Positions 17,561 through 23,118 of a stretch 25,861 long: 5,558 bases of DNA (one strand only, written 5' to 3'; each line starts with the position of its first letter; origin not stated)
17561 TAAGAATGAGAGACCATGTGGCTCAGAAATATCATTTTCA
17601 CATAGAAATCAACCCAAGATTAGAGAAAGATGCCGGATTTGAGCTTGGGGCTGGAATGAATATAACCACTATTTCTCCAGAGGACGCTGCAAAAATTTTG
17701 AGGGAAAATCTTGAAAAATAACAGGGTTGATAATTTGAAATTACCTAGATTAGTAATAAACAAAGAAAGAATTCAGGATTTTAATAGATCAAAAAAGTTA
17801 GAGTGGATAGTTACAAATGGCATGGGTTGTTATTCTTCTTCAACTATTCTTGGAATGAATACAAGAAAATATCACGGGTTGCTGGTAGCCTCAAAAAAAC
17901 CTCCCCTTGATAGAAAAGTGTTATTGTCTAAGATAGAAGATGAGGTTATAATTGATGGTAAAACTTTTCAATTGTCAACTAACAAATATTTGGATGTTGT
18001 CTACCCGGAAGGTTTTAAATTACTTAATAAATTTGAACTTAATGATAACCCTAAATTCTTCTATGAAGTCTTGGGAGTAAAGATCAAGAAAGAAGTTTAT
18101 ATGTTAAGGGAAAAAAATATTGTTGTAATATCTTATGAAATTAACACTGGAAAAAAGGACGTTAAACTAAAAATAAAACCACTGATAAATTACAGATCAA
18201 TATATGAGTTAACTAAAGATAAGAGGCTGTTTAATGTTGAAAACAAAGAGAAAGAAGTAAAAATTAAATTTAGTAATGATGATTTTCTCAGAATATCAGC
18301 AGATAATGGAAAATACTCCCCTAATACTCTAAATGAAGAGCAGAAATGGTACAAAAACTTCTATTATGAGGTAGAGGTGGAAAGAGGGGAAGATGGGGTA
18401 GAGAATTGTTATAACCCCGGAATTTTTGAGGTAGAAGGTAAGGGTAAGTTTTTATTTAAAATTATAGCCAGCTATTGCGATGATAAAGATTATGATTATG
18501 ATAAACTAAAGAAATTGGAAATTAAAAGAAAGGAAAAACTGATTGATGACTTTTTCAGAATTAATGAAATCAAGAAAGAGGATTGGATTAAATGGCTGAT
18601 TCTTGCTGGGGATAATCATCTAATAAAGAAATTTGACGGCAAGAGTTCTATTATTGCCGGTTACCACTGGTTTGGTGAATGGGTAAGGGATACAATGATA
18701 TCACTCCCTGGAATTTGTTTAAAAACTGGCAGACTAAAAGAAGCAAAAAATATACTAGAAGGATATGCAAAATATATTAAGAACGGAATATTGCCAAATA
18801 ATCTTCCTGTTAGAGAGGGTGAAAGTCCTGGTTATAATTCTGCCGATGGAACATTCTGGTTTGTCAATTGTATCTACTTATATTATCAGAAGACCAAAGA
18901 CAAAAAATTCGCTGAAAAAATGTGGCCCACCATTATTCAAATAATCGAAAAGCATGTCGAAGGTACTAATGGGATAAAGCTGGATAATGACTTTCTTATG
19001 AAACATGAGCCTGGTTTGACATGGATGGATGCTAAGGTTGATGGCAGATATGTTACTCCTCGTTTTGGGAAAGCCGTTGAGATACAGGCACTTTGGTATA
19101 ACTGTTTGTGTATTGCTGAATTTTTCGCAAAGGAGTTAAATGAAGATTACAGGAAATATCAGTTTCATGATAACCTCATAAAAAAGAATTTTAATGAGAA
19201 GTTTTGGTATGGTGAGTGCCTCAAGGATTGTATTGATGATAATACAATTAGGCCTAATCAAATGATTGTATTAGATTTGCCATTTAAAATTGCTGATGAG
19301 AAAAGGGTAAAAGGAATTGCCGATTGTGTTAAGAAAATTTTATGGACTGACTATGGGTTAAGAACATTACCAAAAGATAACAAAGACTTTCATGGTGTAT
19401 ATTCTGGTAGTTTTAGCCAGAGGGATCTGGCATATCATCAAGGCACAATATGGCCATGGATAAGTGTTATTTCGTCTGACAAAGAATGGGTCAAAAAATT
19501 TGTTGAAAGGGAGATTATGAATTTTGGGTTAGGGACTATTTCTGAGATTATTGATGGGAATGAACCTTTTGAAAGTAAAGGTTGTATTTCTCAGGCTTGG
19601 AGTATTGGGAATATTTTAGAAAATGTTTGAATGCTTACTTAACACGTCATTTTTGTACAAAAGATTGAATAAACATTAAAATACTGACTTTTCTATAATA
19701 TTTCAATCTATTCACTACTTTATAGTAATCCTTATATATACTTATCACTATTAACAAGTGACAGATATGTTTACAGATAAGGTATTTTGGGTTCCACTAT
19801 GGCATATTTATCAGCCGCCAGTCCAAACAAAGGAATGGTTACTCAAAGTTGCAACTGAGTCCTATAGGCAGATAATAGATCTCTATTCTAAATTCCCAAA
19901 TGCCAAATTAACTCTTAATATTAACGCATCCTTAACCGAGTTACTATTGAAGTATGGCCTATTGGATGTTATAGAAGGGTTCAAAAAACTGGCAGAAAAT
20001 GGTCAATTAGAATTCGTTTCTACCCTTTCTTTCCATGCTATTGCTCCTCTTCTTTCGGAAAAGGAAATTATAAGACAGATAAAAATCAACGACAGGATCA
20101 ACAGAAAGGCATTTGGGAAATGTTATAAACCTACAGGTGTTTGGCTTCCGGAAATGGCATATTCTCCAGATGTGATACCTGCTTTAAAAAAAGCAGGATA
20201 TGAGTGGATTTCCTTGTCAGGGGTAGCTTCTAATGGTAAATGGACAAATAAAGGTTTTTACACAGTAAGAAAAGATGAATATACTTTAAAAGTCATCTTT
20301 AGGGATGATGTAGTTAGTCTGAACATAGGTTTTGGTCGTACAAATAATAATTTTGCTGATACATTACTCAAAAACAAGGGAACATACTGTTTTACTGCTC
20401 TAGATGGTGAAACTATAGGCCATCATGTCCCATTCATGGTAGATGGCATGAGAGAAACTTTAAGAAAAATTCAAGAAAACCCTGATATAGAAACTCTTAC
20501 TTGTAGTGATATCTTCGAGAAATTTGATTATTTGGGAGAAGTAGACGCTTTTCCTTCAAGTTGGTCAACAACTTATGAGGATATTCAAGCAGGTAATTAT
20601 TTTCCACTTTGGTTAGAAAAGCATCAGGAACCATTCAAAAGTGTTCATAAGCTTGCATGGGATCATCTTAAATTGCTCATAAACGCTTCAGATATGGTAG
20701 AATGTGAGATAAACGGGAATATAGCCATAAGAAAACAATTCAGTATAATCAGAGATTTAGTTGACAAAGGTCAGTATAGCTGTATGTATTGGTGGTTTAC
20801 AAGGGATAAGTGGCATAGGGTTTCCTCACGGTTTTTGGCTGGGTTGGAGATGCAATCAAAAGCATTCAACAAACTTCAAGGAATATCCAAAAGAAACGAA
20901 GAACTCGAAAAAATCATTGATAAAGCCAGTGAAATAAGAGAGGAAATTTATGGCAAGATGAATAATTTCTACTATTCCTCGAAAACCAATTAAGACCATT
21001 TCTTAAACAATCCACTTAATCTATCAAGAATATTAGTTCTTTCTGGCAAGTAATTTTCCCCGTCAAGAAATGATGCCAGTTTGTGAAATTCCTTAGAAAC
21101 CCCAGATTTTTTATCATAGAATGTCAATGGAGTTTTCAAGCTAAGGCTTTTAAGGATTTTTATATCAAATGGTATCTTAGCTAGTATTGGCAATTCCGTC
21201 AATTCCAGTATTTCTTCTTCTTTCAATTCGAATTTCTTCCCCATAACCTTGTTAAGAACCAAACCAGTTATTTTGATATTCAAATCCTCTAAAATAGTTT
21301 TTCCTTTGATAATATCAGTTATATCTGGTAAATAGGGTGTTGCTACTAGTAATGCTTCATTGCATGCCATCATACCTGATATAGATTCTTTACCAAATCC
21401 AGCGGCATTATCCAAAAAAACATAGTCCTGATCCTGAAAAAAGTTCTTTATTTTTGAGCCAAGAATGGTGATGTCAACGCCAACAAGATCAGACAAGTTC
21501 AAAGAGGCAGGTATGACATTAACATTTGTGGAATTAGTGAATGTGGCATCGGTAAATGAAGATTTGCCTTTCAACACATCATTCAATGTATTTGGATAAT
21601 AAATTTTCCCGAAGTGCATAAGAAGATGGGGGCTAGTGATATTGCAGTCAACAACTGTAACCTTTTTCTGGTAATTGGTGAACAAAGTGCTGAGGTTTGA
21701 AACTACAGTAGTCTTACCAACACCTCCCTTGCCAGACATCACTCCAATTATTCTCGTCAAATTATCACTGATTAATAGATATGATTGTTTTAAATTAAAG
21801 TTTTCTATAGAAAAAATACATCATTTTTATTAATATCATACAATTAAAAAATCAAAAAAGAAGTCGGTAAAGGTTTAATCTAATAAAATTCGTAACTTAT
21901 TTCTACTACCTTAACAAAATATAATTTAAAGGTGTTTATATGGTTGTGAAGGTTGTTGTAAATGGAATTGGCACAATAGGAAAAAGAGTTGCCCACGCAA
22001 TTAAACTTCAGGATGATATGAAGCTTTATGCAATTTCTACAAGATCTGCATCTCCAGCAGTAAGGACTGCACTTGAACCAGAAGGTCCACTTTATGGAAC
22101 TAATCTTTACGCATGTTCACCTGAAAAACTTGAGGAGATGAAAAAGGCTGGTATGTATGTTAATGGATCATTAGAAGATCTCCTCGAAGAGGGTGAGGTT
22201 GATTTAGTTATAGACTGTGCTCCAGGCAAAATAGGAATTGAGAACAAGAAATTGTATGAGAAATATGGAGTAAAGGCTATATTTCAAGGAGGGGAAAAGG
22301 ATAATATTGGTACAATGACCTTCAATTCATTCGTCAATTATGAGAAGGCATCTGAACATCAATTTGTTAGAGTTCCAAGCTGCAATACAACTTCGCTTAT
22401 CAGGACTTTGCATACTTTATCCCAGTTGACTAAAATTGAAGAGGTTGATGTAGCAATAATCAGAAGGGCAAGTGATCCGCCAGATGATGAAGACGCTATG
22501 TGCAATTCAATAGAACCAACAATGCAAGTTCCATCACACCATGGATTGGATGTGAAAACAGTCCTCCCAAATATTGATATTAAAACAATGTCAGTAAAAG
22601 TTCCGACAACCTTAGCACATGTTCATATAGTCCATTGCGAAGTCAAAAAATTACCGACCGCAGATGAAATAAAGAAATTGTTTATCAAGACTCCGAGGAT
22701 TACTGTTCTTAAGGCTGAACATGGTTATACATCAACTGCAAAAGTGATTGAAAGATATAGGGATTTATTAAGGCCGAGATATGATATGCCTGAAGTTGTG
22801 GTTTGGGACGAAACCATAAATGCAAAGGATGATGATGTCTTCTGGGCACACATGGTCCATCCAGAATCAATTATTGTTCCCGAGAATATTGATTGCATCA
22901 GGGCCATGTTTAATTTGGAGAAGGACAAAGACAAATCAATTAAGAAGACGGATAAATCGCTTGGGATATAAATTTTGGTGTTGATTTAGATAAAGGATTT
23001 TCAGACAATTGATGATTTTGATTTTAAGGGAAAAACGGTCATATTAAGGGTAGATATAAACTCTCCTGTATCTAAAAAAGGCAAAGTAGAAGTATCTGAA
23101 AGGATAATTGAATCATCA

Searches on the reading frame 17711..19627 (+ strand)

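Call 37: search_protein_families(library=pfam, proteins=[window:17711-19627:+], max_evalue=0.00001)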
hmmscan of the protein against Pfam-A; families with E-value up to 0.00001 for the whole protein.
window:17711-19627:+ (639 aa): 3 families
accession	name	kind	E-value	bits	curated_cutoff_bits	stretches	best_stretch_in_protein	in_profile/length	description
PF06202.20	GDE_C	-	6e-98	328.6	21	1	309-637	13-367/367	Amylo-alpha-1,6-glucosidase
PF12439.13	GDE_N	-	1.5e-68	231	27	1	31-244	2-213/219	Glycogen debranching enzyme N terminal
PF17389.8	Bac_rhamnosid6H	-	6.2e-06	26.2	24.5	1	355-544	76-255/339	Bacterial alpha-L-rhamnosidase 6 hairpin glycosidase domain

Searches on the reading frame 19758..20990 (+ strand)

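Call 77: search_protein_families(library=pfam, proteins=[window:19758-20990:+], max_evalue=0.0001)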
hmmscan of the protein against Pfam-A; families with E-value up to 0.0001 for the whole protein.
window:19758-20990:+ (411 aa): 1 family
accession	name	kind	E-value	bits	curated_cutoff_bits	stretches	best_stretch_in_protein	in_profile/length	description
PF03065.20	Glyco_hydro_57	-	1.3e-36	126.9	21.2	1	28-257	40-283/291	Glycosyl hydrolase family 57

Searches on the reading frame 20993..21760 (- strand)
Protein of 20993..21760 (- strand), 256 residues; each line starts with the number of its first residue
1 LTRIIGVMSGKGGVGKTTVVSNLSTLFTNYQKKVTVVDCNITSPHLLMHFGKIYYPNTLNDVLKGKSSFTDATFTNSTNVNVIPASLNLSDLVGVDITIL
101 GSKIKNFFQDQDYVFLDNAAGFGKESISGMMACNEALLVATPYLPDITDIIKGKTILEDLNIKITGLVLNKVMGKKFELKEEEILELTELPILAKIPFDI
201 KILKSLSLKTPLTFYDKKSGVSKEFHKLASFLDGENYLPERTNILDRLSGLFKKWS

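Call 77: search_protein_families(library=pfam, proteins=[window:20993-21760:-], max_evalue=0.0001)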
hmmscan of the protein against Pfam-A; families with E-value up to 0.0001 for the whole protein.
window:20993-21760:- (256 aa): 6 families
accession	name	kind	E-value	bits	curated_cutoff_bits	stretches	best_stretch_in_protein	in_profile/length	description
PF10609.15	ParA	-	1.5e-18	67.6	27.1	1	2-230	3-243/246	NUBPL iron-transfer P-loop NTPase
PF01656.29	CbiA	-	1.9e-17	63.8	25.4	1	6-207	2-120/125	CobQ/CobB/MinD/ParA nucleotide binding domain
PF13614.12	AAA_31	-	7.2e-14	52.5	27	1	2-139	1-146/177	AAA domain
PF00142.24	Fer4_NifH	-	5.3e-09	36.4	25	0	8-43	5-40/271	4Fe-4S iron sulfur cluster binding proteins, NifH/frxC family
PF13500.12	AAA_26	-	2.1e-06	28.2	27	1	135-201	130-193/198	AAA domain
PF06564.18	CBP_BcsQ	-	7.6e-05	22.8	21.3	0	5-230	4-231/234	Cellulose biosynthesis protein BcsQ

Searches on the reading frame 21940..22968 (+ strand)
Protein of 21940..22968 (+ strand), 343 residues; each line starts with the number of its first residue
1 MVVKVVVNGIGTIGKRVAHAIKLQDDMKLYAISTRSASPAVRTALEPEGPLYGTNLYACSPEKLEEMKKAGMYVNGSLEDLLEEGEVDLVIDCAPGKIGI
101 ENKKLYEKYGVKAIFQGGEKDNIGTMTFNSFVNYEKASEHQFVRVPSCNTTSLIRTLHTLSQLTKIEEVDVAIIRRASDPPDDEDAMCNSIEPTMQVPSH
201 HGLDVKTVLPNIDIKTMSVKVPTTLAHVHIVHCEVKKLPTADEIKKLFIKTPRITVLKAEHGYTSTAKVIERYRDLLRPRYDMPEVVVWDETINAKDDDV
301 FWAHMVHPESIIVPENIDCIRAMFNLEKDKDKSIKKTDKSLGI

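Call 77: search_protein_families(library=pfam, proteins=[window:21940-22968:+], max_evalue=0.0001)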
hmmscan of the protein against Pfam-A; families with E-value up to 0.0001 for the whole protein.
window:21940-22968:+ (343 aa): 2 families
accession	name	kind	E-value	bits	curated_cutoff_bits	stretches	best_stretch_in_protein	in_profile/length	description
PF02800.25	Gp_dh_C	-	5.1e-20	72.1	24.4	1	153-302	1-154/158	Glyceraldehyde 3-phosphate dehydrogenase, C-terminal domain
PF01113.26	DapB_N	-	1.2e-05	25.8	25.6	1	3-114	1-95/124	Dihydrodipicolinate reductase, N-terminus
